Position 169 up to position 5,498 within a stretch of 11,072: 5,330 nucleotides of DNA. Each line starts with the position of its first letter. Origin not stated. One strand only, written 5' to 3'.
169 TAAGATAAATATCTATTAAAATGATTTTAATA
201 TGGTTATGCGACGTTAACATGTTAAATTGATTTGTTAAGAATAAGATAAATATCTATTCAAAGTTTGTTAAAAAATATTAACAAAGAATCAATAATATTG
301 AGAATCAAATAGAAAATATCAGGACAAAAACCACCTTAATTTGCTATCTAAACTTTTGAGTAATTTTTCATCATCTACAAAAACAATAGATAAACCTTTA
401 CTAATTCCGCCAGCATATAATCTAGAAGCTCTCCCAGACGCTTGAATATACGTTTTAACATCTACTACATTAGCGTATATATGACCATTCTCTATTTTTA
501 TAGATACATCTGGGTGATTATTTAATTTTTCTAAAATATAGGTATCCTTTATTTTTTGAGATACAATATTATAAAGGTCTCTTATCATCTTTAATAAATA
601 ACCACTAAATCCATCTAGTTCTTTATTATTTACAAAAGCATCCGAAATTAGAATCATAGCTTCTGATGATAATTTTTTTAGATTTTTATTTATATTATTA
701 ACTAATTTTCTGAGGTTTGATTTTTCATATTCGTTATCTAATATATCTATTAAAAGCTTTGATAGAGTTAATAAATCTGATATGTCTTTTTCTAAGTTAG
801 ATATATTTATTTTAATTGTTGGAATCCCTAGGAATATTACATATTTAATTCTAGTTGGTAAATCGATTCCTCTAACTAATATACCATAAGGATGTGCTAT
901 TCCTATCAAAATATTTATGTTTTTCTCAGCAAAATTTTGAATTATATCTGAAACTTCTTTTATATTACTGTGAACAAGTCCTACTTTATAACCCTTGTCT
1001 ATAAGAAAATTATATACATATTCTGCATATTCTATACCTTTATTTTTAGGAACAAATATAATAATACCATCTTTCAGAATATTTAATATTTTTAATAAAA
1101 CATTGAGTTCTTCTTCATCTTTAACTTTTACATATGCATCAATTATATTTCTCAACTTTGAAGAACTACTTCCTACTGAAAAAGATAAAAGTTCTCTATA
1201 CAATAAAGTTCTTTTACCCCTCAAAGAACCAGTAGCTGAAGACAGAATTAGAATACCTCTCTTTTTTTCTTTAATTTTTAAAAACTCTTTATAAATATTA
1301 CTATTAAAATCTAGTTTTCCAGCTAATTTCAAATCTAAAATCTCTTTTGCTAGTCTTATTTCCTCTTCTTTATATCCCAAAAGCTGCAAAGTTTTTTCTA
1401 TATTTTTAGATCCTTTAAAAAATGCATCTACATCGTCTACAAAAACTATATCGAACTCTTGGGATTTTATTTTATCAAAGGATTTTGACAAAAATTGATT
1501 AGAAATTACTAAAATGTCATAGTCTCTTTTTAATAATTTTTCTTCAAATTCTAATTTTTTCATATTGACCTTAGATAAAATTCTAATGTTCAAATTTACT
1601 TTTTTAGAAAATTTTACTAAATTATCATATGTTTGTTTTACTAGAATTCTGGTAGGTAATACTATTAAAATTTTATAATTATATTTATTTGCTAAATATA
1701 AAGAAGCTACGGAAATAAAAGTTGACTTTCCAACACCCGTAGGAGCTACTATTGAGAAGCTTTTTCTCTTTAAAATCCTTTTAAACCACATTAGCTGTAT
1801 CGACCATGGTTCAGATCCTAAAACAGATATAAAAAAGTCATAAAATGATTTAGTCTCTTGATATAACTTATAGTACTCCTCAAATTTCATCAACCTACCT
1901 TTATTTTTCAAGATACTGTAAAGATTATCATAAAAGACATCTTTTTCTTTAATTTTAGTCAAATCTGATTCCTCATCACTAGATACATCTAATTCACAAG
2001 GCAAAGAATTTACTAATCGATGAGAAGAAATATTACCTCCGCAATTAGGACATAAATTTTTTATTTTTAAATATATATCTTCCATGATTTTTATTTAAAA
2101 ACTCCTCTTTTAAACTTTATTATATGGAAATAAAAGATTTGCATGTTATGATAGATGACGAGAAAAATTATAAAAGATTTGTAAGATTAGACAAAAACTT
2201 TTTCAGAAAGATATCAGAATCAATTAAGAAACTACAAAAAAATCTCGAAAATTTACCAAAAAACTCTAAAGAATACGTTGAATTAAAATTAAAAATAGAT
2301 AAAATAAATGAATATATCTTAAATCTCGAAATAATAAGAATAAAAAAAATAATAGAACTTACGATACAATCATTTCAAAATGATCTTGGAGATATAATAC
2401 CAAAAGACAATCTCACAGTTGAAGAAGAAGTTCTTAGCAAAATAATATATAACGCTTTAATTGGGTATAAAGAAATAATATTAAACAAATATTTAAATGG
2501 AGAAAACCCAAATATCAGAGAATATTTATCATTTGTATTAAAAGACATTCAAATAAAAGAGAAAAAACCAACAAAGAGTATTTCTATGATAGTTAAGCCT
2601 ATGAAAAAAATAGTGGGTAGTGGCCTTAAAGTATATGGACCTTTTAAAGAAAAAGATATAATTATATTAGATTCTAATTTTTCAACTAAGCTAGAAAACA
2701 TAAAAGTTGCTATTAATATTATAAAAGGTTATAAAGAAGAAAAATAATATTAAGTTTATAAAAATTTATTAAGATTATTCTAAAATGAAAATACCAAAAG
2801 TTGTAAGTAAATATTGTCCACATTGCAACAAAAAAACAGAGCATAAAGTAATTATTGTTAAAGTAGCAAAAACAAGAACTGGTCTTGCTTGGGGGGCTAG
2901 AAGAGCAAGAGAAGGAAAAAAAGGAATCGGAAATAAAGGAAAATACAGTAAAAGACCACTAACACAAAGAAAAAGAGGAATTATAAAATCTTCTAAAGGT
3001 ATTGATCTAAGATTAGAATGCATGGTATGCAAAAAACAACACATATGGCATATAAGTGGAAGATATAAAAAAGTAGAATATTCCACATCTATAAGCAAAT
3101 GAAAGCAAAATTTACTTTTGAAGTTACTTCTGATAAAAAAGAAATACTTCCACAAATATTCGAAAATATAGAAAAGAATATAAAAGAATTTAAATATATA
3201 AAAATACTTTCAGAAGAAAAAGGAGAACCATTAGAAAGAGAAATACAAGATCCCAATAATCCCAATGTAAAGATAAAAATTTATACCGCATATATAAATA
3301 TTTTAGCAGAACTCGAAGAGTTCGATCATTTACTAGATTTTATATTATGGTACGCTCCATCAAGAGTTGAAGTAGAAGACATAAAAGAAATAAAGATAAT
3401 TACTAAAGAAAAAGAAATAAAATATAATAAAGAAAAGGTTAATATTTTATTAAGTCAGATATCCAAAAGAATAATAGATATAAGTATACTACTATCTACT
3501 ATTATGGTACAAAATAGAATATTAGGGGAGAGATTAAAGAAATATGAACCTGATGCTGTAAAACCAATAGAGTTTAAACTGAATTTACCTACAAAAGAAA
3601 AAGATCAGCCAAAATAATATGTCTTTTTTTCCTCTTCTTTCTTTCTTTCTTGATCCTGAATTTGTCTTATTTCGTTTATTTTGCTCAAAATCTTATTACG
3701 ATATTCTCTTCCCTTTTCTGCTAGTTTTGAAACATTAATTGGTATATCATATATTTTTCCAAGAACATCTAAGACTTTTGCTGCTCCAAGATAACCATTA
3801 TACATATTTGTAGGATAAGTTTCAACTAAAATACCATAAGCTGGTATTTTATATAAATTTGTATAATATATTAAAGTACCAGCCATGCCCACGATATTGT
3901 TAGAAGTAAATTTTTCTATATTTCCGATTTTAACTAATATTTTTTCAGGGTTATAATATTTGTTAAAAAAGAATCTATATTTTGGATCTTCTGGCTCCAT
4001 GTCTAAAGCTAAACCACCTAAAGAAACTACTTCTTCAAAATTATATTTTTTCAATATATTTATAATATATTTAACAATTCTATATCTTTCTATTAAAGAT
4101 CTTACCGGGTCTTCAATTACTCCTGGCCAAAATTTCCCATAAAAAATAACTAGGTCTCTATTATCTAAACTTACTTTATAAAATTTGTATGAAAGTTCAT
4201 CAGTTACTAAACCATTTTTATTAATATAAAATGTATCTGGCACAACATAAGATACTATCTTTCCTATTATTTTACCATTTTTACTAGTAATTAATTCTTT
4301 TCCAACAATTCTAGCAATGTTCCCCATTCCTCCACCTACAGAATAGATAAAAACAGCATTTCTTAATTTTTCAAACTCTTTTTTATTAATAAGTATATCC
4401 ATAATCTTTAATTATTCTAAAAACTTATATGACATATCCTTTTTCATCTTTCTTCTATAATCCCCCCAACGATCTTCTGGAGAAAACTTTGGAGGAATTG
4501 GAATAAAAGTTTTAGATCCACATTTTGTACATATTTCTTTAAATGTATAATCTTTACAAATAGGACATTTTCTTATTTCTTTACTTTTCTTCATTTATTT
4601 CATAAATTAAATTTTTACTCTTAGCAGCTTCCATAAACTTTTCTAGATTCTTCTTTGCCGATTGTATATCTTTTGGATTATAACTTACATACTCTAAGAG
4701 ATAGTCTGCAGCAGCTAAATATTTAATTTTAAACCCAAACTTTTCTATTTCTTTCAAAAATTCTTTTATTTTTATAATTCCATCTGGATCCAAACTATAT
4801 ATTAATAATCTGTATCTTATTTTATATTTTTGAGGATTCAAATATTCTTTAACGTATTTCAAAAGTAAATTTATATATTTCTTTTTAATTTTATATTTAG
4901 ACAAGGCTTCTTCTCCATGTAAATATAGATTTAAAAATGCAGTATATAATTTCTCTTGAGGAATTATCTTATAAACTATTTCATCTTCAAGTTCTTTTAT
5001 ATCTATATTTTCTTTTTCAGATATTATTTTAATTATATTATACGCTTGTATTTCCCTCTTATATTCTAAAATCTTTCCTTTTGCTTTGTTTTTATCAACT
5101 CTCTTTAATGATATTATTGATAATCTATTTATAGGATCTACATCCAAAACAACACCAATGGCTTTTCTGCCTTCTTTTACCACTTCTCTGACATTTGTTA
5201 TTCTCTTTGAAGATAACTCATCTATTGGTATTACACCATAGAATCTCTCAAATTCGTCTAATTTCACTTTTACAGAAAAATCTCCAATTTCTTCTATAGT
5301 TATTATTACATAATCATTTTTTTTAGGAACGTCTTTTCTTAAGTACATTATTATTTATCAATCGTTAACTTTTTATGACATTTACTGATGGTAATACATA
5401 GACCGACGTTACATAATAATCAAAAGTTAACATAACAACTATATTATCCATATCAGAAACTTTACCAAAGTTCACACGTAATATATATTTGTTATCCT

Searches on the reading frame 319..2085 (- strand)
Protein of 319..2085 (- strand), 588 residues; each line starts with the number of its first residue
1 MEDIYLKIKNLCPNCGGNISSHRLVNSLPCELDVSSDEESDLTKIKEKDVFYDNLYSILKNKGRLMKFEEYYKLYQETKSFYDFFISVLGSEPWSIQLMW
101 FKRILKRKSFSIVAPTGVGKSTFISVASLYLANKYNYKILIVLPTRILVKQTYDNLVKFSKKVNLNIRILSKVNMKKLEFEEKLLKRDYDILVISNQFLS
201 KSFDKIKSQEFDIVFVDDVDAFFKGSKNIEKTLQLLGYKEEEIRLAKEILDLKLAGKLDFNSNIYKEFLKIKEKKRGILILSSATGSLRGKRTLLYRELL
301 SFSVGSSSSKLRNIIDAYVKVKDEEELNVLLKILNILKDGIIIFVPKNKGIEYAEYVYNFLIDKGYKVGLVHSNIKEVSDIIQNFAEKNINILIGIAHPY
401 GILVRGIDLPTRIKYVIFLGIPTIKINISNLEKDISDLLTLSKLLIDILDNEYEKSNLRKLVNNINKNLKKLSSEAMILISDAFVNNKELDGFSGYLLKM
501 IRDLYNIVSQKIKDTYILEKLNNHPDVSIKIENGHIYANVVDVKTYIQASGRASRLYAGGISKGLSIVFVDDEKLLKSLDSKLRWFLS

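Call 120: search_protein_families(library=pfam, proteins=[window:319-2085:-], max_evalue=0.1)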
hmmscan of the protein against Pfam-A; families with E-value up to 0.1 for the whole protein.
window:319-2085:- (588 aa): 11 families
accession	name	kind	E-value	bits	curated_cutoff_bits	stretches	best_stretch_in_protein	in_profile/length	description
PF00270.35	DEAD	-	4.2e-17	62.8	26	1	95-235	2-144/167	DEAD/DEAH box helicase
PF04851.21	ResIII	-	8.7e-12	45.7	22.5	1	100-219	11-134/164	Type III restriction enzyme, res subunit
PF17915.7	zf_Rg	-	2e-08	33.9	25.5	1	5-31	3-29/49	Reverse gyrase zinc finger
PF00271.37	Helicase_C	-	5.8e-07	30.2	23.5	1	329-426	5-94/110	Helicase conserved C-terminal domain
PF25199.1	nSTAND_NTPase5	-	0.00011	22.5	34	0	106-159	40-93/145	Novel STAND NTPase 5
PF00176.29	SNF2-rel_dom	-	0.00012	21.7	24.9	1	116-233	26-148/290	SNF2-related domain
PF00437.27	T2SSE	-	0.00082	18.6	24.9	0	256-299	122-163/370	Type II/IV secretion system protein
PF13307.12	Helicase_C_2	-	0.0041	17.6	25.3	1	331-428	2-100/170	Helicase C-terminal domain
PF05876.18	GpA_ATPase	-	0.018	15.2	25.6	1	110-228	30-146/247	Phage terminase large subunit gpA, ATPase domain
PF05127.21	NAT10_TcmA_helicase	-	0.048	14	22.7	1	112-217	2-96/176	RNA cytidine acetyltransferase NAT10/TcmA, helicase domain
PF01507.26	PAPS_reduct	-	0.059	13.8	22.5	0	125-182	12-71/175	Phosphoadenosine phosphosulfate reductase domain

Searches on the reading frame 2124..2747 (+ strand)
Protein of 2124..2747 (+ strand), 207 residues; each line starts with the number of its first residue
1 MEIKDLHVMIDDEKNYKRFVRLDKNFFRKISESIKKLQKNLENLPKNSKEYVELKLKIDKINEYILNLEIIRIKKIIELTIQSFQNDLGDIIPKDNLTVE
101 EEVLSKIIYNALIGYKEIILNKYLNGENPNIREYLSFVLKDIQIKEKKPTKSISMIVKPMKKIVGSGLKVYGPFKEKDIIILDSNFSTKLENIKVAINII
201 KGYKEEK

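Call 3: search_protein_families(library=pfam, proteins=[window:2124-2747:+], max_evalue=1)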
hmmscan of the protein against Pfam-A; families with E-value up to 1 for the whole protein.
window:2124-2747:+ (207 aa): 8 families
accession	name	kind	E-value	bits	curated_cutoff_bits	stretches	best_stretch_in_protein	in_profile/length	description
PF22090.1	Gins51_C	-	2.5e-05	24.4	27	1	156-182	5-31/48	Gins51, C-terminal domain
PF05916.17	Sld5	-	0.00088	19.9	22.3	1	3-117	4-99/102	GINS complex protein helical bundle domain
PF15937.10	PrlF_antitoxin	-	0.074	13.7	32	1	105-165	26-86/99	prlF antitoxin for toxin YhaV_toxin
PF14131.11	DUF4298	-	0.079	13.5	27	0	25-55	6-36/87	Domain of unknown function (DUF4298)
PF05531.17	NPV_P10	-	0.086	13.8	29.8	1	29-72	15-57/75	Nucleopolyhedrovirus P10 protein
PF12726.12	SEN1_N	-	0.11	11.2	24.7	1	57-148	38-121/747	SEN1 N terminal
PF07749.17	ERp29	-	0.14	13.4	24.3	1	17-78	11-74/95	Endoplasmic reticulum protein ERp29, C-terminal domain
PF13035.11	DUF3896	-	0.98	10.1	25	0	34-68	18-51/61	Protein of unknown function (DUF3896)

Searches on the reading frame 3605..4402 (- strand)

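Call 3: search_protein_families(library=pfam, proteins=[window:3605-4402:-], max_evalue=1)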
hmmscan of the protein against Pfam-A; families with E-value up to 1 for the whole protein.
window:3605-4402:- (265 aa): 2 families
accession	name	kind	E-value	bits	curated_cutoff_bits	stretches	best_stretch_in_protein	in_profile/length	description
PF09754.15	PAC2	-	1.3e-19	71.4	25.8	1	25-238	7-211/215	PAC2 family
PF02888.21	CaMBD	-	0.16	12.4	25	1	227-261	33-67/75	Calmodulin binding domain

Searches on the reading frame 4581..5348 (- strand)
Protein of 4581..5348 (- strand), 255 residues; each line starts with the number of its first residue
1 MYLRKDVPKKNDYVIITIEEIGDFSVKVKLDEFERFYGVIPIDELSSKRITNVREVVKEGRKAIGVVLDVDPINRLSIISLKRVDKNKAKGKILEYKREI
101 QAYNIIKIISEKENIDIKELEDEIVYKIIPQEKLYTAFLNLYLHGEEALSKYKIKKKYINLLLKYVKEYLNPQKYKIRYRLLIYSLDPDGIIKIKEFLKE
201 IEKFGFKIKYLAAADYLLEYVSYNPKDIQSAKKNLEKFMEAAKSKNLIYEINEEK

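Call 3: search_protein_families(library=pfam, proteins=[window:4581-5348:-], max_evalue=1)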
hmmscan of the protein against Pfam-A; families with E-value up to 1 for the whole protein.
window:4581-5348:- (255 aa): 3 families
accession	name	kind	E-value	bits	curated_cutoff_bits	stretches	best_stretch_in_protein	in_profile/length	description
PF07541.17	EIF_2_alpha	-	7.3e-16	58.6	22.8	1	125-220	6-109/114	Eukaryotic translation initiation factor 2 alpha subunit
PF00575.29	S1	-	0.034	15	22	1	21-80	15-72/74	S1 RNA binding domain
PF23043.1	SH3-B_UBE2O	-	0.11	13.3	22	1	58-105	18-65/70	UBE2O, SH3-B domain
